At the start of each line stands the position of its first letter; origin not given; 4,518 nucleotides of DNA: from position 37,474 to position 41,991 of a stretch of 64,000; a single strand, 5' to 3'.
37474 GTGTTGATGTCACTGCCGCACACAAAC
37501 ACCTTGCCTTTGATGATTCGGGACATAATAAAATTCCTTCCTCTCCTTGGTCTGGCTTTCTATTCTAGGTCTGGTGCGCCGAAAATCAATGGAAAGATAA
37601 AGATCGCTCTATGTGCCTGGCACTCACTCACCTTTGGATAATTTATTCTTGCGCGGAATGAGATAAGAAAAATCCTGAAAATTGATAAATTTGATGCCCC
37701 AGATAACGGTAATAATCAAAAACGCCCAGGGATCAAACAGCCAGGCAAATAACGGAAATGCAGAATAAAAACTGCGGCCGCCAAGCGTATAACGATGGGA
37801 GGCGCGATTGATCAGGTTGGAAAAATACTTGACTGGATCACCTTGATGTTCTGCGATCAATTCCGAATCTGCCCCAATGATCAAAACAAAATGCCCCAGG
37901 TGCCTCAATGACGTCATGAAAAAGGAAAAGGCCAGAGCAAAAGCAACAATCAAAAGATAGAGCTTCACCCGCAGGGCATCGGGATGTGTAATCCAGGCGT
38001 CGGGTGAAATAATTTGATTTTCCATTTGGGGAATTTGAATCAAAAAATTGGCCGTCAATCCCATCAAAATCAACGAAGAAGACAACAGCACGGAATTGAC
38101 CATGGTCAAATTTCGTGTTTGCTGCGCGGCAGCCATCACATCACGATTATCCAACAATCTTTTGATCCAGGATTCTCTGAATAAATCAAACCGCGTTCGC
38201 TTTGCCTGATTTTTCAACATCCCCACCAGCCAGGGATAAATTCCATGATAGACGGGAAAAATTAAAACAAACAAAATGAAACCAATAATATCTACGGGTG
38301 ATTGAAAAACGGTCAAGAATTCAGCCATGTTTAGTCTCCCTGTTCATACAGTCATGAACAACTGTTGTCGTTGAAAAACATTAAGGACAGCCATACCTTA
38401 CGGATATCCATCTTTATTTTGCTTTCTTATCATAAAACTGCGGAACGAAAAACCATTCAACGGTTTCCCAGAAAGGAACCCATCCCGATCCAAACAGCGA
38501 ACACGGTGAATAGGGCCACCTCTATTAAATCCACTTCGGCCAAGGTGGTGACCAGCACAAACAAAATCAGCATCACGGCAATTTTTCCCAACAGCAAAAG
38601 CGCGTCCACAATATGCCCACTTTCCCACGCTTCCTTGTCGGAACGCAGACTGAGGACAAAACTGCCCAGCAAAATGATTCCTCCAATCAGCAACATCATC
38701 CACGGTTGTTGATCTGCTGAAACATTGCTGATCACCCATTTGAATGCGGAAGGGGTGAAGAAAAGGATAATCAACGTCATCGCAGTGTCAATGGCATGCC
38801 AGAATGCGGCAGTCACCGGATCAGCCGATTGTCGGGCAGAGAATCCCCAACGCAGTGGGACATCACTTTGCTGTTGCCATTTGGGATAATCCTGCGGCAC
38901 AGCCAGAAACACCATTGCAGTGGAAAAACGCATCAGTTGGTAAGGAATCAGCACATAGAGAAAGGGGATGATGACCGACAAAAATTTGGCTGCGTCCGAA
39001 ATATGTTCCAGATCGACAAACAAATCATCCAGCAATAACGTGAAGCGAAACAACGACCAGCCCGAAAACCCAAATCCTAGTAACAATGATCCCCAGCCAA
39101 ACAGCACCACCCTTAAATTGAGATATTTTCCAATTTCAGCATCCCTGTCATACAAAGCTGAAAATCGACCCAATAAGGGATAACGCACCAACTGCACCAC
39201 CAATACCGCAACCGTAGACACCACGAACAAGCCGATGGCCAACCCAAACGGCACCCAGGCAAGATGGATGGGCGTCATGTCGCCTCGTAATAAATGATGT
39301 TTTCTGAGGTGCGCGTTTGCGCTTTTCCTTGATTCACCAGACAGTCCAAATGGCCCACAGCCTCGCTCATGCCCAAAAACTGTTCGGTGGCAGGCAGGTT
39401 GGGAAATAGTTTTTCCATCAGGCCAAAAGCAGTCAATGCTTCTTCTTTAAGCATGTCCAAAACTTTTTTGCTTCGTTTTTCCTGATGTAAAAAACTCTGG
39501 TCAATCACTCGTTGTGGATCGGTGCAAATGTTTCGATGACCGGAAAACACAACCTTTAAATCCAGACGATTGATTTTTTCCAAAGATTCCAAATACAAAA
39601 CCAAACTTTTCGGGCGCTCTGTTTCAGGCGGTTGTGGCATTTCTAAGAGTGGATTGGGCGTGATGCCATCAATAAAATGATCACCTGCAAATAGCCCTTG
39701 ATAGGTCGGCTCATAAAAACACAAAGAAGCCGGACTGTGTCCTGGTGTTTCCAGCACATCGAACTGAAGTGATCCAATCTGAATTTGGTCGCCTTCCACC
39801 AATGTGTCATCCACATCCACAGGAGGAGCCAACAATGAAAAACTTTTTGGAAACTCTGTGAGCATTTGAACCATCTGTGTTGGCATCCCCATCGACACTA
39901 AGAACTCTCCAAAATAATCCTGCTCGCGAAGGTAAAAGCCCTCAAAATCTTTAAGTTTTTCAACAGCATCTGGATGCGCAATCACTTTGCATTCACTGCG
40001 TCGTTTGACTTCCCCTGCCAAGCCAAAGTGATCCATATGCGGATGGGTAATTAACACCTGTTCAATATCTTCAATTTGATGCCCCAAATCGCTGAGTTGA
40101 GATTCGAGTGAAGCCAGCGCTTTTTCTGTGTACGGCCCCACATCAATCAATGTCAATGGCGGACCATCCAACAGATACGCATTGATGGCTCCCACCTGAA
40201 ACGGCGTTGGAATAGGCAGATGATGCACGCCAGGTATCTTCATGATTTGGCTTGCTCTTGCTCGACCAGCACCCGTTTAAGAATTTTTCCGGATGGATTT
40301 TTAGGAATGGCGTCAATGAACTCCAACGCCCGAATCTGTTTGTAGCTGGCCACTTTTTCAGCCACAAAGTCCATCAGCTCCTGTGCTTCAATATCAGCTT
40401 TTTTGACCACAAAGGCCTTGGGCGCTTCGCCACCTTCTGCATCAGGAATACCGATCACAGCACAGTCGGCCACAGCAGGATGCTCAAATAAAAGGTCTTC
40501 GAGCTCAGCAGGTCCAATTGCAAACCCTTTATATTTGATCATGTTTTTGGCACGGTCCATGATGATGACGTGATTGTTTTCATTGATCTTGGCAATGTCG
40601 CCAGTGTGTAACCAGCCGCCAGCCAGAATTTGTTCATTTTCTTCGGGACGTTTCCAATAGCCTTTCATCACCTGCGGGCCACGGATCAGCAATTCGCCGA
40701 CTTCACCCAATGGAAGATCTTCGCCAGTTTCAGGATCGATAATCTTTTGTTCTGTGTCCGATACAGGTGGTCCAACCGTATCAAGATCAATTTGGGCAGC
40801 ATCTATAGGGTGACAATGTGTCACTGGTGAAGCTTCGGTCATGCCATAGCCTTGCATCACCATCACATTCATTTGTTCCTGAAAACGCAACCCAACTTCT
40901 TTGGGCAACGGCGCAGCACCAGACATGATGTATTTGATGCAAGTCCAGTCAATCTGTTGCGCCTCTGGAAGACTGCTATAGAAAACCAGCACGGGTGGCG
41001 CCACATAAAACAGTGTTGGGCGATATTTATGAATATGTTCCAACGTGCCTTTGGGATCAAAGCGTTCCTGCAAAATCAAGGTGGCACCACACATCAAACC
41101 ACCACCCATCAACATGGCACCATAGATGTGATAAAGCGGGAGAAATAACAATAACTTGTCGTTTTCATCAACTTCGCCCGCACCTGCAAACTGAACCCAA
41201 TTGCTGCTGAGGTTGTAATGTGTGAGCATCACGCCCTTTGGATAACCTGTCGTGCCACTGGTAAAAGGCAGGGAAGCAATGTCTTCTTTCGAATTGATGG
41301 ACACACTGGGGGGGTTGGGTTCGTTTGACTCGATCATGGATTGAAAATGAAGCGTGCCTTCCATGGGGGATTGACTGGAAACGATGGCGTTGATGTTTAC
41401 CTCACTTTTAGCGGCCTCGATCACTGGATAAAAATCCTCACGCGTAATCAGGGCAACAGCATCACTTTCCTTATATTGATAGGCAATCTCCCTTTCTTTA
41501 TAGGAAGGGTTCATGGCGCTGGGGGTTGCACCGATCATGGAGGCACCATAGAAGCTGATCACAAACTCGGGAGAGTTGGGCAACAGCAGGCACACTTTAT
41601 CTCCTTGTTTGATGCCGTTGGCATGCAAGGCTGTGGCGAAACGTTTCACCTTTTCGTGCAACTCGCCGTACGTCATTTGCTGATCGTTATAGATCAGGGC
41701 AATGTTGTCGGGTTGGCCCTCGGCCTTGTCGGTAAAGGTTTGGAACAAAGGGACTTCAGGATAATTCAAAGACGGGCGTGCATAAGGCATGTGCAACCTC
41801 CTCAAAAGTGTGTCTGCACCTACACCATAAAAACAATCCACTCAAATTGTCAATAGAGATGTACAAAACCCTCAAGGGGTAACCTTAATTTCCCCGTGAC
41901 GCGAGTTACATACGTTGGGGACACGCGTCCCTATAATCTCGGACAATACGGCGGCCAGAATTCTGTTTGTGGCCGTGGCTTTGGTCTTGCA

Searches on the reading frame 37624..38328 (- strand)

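Call 7: search_protein_families(library=pfam, proteins=[window:37624-38328:-], max_evalue=1)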
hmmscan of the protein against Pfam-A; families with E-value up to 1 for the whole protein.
window:37624-38328:- (234 aa): 1 family
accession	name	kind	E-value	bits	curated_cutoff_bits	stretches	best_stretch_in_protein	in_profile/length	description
PF04654.17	DUF599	-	8.3e-34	117.3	27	1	17-213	3-201/211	Protein of unknown function, DUF599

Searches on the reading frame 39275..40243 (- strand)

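Call 7: search_protein_families(library=pfam, proteins=[window:39275-40243:-], max_evalue=1)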
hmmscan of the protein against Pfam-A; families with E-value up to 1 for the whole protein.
window:39275-40243:- (322 aa): 5 families
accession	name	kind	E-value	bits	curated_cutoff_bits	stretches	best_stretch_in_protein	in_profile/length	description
PF00753.33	Lactamase_B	-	6.1e-28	98.5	22.7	1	18-236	4-196/196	Metallo-beta-lactamase superfamily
PF12706.13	Lactamase_B_2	-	7.2e-06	26.2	27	1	32-109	4-82/200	Beta-lactamase superfamily domain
PF19583.5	ODP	-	0.0049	17.2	27.2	1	146-190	94-137/194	ODP family beta lactamase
PF21221.3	B_lactamase-like_C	-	0.0052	16.9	27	1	265-307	2-45/46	Metallo-beta-lactamase-like, C-terminal domain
PF23023.1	Anti-Pycsar_Apyc1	-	0.22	11.4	50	1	49-82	43-76/250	Anti-Pycsar protein Apyc1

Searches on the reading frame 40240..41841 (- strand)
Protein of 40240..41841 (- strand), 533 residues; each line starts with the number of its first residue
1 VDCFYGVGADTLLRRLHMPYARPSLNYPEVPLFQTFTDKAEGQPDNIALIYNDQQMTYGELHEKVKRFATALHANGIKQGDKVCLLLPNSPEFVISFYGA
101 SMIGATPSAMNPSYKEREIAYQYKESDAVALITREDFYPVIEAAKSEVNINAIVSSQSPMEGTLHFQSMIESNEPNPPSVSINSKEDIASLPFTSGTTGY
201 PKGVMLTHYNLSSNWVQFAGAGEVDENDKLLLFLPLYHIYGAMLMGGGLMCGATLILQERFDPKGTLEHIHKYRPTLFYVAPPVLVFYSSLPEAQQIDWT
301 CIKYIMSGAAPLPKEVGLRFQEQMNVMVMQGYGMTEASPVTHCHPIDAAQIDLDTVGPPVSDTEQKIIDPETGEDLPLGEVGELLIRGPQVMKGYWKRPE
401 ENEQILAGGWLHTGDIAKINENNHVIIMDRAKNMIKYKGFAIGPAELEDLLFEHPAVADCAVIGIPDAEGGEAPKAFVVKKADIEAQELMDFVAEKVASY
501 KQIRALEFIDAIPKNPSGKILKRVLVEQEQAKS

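Call 7: search_protein_families(library=pfam, proteins=[window:40240-41841:-], max_evalue=1)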
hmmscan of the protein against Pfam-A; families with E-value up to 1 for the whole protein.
window:40240-41841:- (533 aa): 3 families
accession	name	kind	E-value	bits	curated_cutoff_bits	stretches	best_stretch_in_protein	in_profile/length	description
PF00501.34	AMP-binding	-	1.1e-99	334.3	29.9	1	36-396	1-384/384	AMP-binding enzyme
PF13193.12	AMP-binding_C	-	1.7e-20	74.2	24.5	1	446-519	1-76/76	AMP-binding enzyme C-terminal domain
PF12723.13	DUF3809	-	0.078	13.7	25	1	190-231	55-98/137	Protein of unknown function (DUF3809)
